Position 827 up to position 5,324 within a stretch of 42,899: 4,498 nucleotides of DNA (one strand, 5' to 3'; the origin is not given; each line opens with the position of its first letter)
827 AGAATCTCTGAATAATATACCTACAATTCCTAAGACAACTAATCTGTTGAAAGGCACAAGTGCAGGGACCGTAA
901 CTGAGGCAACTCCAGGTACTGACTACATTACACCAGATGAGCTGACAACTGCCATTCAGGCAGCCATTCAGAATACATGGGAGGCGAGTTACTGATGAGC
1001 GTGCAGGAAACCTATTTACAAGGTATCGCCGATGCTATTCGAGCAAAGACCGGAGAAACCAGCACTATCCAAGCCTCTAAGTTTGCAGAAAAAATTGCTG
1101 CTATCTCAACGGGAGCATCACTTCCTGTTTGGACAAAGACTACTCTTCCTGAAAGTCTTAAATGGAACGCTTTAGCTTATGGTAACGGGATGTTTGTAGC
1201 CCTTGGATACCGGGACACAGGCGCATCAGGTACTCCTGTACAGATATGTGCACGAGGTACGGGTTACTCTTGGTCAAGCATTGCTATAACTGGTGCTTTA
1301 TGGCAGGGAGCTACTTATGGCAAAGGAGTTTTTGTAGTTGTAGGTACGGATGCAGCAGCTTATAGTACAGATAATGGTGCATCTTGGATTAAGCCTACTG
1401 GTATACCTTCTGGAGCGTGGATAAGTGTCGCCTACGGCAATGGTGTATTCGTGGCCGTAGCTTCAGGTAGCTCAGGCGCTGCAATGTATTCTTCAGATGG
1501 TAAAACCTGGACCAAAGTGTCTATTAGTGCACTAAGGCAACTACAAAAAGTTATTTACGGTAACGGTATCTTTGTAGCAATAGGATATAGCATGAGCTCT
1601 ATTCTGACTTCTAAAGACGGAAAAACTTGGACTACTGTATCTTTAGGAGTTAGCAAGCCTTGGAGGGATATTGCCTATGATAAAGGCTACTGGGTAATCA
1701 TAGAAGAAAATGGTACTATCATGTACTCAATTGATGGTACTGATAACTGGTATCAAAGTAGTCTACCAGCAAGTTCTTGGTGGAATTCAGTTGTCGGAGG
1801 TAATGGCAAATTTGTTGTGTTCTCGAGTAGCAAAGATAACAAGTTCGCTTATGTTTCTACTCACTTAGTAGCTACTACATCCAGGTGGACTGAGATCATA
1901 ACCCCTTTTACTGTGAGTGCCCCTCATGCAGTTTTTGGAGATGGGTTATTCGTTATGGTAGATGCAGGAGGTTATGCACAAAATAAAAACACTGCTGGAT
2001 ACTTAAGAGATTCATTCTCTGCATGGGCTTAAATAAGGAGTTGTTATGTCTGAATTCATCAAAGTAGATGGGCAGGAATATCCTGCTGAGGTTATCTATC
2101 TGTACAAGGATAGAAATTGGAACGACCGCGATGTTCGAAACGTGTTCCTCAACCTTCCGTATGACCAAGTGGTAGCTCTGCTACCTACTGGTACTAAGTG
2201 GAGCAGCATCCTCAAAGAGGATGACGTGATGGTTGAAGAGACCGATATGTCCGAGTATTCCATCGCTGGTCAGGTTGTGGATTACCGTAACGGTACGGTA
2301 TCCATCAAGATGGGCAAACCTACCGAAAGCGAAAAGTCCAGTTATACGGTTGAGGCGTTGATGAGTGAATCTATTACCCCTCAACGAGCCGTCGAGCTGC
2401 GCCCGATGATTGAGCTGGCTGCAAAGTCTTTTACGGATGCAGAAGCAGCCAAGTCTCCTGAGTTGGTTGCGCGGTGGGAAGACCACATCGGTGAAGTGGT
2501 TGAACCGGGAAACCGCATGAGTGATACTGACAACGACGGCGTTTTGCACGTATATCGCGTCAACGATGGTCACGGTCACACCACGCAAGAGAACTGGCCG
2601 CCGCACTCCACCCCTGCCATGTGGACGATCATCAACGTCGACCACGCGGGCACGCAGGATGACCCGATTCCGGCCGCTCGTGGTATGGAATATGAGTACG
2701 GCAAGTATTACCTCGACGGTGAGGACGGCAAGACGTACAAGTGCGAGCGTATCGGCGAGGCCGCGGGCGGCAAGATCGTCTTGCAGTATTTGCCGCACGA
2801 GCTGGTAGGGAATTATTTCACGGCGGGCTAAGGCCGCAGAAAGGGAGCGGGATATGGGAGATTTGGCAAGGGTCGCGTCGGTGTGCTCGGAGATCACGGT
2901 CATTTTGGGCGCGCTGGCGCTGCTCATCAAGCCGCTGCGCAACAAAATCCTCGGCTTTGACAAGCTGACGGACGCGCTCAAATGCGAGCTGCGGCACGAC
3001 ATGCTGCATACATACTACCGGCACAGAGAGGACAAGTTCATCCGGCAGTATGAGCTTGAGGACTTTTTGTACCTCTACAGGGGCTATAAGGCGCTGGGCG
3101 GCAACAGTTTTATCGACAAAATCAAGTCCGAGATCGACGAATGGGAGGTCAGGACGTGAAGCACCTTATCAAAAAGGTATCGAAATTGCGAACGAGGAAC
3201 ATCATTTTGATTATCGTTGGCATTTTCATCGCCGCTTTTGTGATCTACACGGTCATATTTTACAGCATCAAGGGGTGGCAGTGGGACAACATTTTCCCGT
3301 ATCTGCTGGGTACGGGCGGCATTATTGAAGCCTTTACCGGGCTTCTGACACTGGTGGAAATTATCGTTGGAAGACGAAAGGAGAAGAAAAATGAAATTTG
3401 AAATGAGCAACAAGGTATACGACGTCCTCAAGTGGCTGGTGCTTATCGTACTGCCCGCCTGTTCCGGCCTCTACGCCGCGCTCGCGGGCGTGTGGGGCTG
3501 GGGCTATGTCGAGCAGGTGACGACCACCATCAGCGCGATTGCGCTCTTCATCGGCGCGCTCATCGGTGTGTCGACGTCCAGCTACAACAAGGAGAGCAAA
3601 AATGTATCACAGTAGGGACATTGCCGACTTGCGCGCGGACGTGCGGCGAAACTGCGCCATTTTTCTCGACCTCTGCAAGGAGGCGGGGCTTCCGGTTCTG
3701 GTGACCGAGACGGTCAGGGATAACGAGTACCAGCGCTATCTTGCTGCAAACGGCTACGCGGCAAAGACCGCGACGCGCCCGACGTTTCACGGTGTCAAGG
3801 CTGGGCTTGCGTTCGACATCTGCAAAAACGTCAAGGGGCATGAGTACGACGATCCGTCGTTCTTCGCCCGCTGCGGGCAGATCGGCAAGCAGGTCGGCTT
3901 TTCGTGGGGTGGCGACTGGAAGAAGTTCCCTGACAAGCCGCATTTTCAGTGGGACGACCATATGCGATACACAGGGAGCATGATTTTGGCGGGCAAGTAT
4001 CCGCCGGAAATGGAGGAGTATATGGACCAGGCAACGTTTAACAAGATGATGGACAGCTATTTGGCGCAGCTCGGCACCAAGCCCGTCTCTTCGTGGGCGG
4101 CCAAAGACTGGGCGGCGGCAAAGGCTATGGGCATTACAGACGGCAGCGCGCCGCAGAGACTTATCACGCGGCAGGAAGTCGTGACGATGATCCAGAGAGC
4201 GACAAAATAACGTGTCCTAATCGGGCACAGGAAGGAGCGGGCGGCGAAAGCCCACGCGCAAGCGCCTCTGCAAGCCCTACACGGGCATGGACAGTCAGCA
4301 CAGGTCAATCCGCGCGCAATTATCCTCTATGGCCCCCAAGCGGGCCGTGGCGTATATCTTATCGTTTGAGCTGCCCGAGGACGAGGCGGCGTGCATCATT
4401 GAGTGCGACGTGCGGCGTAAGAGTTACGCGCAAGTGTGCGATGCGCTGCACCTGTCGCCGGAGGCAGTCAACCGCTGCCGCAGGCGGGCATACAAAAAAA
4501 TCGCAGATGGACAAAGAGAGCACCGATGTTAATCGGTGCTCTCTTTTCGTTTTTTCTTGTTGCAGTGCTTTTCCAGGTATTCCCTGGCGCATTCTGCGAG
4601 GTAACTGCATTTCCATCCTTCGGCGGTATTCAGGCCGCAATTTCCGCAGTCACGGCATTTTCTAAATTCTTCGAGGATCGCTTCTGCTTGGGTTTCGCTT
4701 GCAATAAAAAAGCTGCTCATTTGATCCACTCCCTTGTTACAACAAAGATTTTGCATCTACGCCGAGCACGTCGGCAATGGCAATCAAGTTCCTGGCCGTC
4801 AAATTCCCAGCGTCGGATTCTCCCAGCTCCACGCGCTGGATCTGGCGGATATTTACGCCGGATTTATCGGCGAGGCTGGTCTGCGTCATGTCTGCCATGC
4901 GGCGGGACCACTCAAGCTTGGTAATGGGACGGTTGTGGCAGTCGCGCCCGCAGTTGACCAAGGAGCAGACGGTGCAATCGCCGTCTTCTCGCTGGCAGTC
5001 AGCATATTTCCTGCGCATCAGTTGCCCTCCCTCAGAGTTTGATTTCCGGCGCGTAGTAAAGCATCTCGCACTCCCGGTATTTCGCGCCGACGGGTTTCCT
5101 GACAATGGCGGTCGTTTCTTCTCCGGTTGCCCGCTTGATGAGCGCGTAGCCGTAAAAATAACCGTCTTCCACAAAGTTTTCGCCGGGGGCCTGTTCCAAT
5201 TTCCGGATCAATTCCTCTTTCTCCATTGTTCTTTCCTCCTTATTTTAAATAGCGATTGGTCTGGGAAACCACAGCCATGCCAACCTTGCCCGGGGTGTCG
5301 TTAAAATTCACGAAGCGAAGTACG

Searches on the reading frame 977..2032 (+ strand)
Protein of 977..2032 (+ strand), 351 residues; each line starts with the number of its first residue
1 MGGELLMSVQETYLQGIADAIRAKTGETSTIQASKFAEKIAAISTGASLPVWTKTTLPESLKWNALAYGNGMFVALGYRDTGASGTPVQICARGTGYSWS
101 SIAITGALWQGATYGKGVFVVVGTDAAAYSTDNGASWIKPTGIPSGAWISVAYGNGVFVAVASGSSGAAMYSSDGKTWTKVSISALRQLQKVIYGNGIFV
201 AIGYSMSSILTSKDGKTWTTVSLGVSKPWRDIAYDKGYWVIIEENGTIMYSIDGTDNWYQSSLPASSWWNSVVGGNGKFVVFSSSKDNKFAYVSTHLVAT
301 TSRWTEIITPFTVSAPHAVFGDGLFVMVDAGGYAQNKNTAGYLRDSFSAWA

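Call 49: search_protein_families(library=pfam, max_evalue=0.01, proteins=[window:977-2032:+])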
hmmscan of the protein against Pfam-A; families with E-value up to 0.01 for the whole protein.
window:977-2032:+ (351 aa): 1 family
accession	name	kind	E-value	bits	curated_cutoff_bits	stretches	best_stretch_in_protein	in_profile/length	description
PF19755.4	DUF6242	-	0.00073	19.9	29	0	153-218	151-217/217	Domain of unknown function (DUF6242)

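Call 50: search_protein_families(library=phrogs, max_evalue=0.001, proteins=[window:977-2032:+])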
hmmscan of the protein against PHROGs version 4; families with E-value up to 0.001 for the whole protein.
window:977-2032:+ (351 aa): 0 families

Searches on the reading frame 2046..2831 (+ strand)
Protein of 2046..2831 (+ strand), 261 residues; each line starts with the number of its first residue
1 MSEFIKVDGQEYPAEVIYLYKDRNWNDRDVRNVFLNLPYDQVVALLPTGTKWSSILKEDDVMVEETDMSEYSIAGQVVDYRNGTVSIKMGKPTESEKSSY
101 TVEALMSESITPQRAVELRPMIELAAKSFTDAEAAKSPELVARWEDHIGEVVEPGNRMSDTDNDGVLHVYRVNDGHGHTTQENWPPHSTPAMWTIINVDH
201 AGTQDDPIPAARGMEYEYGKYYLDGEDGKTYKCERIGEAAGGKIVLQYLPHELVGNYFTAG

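Call 49: search_protein_families(library=pfam, max_evalue=0.01, proteins=[window:2046-2831:+])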
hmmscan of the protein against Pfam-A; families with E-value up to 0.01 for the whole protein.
window:2046-2831:+ (261 aa): 0 families

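Call 50: search_protein_families(library=phrogs, max_evalue=0.001, proteins=[window:2046-2831:+])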
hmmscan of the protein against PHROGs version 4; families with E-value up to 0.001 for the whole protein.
window:2046-2831:+ (261 aa): 2 families
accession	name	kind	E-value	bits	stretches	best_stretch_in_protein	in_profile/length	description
phrog_27545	-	unknown function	1.5e-41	143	1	111-259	2-143/146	-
phrog_30034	-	unknown function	3.4e-12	47.6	1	123-236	130-240/263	-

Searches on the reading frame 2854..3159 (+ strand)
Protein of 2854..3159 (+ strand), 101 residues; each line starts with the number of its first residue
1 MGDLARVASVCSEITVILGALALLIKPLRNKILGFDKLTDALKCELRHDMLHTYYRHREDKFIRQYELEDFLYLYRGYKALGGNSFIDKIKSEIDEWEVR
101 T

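Call 49: search_protein_families(library=pfam, max_evalue=0.01, proteins=[window:2854-3159:+])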
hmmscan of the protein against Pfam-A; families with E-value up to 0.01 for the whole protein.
window:2854-3159:+ (101 aa): 0 families

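Call 50: search_protein_families(library=phrogs, max_evalue=0.001, proteins=[window:2854-3159:+])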
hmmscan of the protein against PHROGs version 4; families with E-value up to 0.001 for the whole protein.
window:2854-3159:+ (101 aa): 1 family
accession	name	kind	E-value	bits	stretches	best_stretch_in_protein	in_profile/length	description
phrog_4105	-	unknown function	2.1e-12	48.2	1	26-98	25-97/103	-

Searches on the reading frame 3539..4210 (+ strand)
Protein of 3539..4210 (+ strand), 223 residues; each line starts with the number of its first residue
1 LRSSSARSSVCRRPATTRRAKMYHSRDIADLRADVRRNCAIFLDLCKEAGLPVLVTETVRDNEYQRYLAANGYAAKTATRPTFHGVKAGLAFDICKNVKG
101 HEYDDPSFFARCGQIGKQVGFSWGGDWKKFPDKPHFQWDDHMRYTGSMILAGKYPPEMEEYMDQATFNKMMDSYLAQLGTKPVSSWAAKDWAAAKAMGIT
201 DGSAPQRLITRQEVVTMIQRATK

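Call 49: search_protein_families(library=pfam, max_evalue=0.01, proteins=[window:3539-4210:+])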
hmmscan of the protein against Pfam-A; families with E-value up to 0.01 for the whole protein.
window:3539-4210:+ (223 aa): 1 family
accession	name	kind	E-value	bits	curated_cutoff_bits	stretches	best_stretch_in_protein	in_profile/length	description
PF13539.11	Peptidase_M15_4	-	1.7e-10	41.8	25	1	88-138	11-70/70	D-alanyl-D-alanine carboxypeptidase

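Call 50: search_protein_families(library=phrogs, max_evalue=0.001, proteins=[window:3539-4210:+])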
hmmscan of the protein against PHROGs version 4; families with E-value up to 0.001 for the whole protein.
window:3539-4210:+ (223 aa): 5 families
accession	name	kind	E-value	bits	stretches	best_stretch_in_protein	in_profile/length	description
phrog_6523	-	lysis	5.1e-21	76.6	1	25-152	11-143/255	endolysin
phrog_2649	-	lysis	8.3e-17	62.9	1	27-164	9-149/261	endolysin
phrog_465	-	lysis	2.2e-15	57.8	1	39-145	64-172/292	endolysin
phrog_5115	-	moron, auxiliary metabolic gene and host takeover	7.2e-14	52.7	1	30-142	15-125/283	ferredoxin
phrog_15351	-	lysis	1.4e-06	28.9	1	85-143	83-141/289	endolysin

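Call 88: search_protein_families(library=pfam, alignment_id=A10, max_evalue=0.001)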
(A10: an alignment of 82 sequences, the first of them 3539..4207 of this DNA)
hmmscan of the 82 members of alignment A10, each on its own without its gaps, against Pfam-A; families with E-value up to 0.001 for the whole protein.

A. member 1, window:3539-4207:+ (223 aa): 1 family
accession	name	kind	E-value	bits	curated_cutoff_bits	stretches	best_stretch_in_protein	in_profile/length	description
PF13539.11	Peptidase_M15_4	-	1.7e-10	41.8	25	1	88-138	11-70/70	D-alanyl-D-alanine carboxypeptidase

B. families by the number of members that match (of 82 scanned): 59 families (the first 25 are shown)
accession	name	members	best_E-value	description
PF01183.26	Glyco_hydro_25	6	4.1e-36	Glycosyl hydrolases family 25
PF01510.30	Amidase_2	6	1.8e-28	N-acetylmuramoyl-L-alanine amidase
PF01471.23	PG_binding_1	5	9.8e-14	Putative peptidoglycan binding domain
PF19127.6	Choline_bind_3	5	2.5e-09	Choline-binding repeat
PF01473.26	Choline_bind_1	5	2.8e-08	Putative cell wall binding repeat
PF00877.26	NLPC_P60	4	1.5e-13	NlpC/P60 family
PF07087.16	DUF1353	4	1.7e-11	Protein of unknown function (DUF1353)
PF19085.6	Choline_bind_2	4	2.5e-07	Choline-binding repeat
PF06152.16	Phage_min_cap2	3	6.3e-72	Phage minor capsid protein 2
PF01551.29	Peptidase_M23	3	5e-23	Peptidase family M23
PF05257.22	CHAP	3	4.4e-11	CHAP domain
PF02498.22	Bro-N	2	5e-23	BRO family, N-terminal domain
PF13539.11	Peptidase_M15_4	2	1.7e-10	D-alanyl-D-alanine carboxypeptidase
PF03323.18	GerA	1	6.7e-118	Bacillus/Clostridium GerA spore germination protein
PF01138.27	RNase_PH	1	8.4e-46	3' exoribonuclease family, domain 1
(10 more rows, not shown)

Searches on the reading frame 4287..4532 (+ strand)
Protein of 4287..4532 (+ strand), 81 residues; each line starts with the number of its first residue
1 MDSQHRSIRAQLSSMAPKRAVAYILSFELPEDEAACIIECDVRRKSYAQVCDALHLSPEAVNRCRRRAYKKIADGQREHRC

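Call 36: search_protein_families(library=pfam, max_evalue=0.1, proteins=[window:4287-4529:+])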
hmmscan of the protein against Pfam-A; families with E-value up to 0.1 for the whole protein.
seq(81 aa): 2 families
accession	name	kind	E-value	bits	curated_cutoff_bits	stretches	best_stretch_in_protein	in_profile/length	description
PF08281.18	Sigma70_r4_2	-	3.4e-09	36.7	25.7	2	28-72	10-54/54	Sigma-70, region 4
PF04545.22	Sigma70_r4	-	0.00047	20.1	24.1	1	28-72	4-48/50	Sigma-70, region 4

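Call 50: search_protein_families(library=phrogs, max_evalue=0.001, proteins=[window:4287-4532:+])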
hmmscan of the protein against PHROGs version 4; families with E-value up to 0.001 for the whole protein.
window:4287-4532:+ (81 aa): 0 families

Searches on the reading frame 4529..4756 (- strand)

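Call 49: search_protein_families(library=pfam, max_evalue=0.01, proteins=[window:4529-4756:-])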
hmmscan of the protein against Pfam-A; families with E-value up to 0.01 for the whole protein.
window:4529-4756:- (75 aa): 1 family
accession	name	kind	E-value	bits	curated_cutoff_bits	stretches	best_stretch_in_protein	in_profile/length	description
PF12225.13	DUF5981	-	0.00096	19.2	23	1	16-70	7-56/95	Methylene-tetrahydrofolate reductase C terminal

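Call 50: search_protein_families(library=phrogs, max_evalue=0.001, proteins=[window:4529-4756:-])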
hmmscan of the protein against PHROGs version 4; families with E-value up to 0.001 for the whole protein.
window:4529-4756:- (75 aa): 0 families

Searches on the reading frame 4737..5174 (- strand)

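Call 49: search_protein_families(library=pfam, max_evalue=0.01, proteins=[window:4737-5174:-])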
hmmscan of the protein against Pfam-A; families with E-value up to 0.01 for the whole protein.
window:4737-5174:- (145 aa): 2 families
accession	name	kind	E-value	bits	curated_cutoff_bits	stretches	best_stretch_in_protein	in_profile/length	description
PF01381.28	HTH_3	-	1.1e-07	32.2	23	1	91-141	5-52/55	Helix-turn-helix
PF13560.12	HTH_31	-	0.0063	17.2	27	1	87-141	6-58/64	Helix-turn-helix domain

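Call 50: search_protein_families(library=phrogs, max_evalue=0.001, proteins=[window:4737-5174:-])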
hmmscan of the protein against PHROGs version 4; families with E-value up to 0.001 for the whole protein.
window:4737-5174:- (145 aa): 5 families
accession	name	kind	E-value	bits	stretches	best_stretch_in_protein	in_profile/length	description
phrog_8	-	transcription regulation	3.7e-06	27.6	1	88-145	164-216/346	transcriptional regulator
phrog_5823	-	transcription regulation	1.2e-05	25.6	1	88-144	12-66/404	transcriptional regulator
phrog_2328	-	transcription regulation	0.00017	22.3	1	87-142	20-72/128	transcriptional repressor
phrog_4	-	transcription regulation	0.00031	20.8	1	88-144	143-191/400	transcriptional repressor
phrog_3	-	transcription regulation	0.00032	21.6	1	86-140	92-141/430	transcriptional repressor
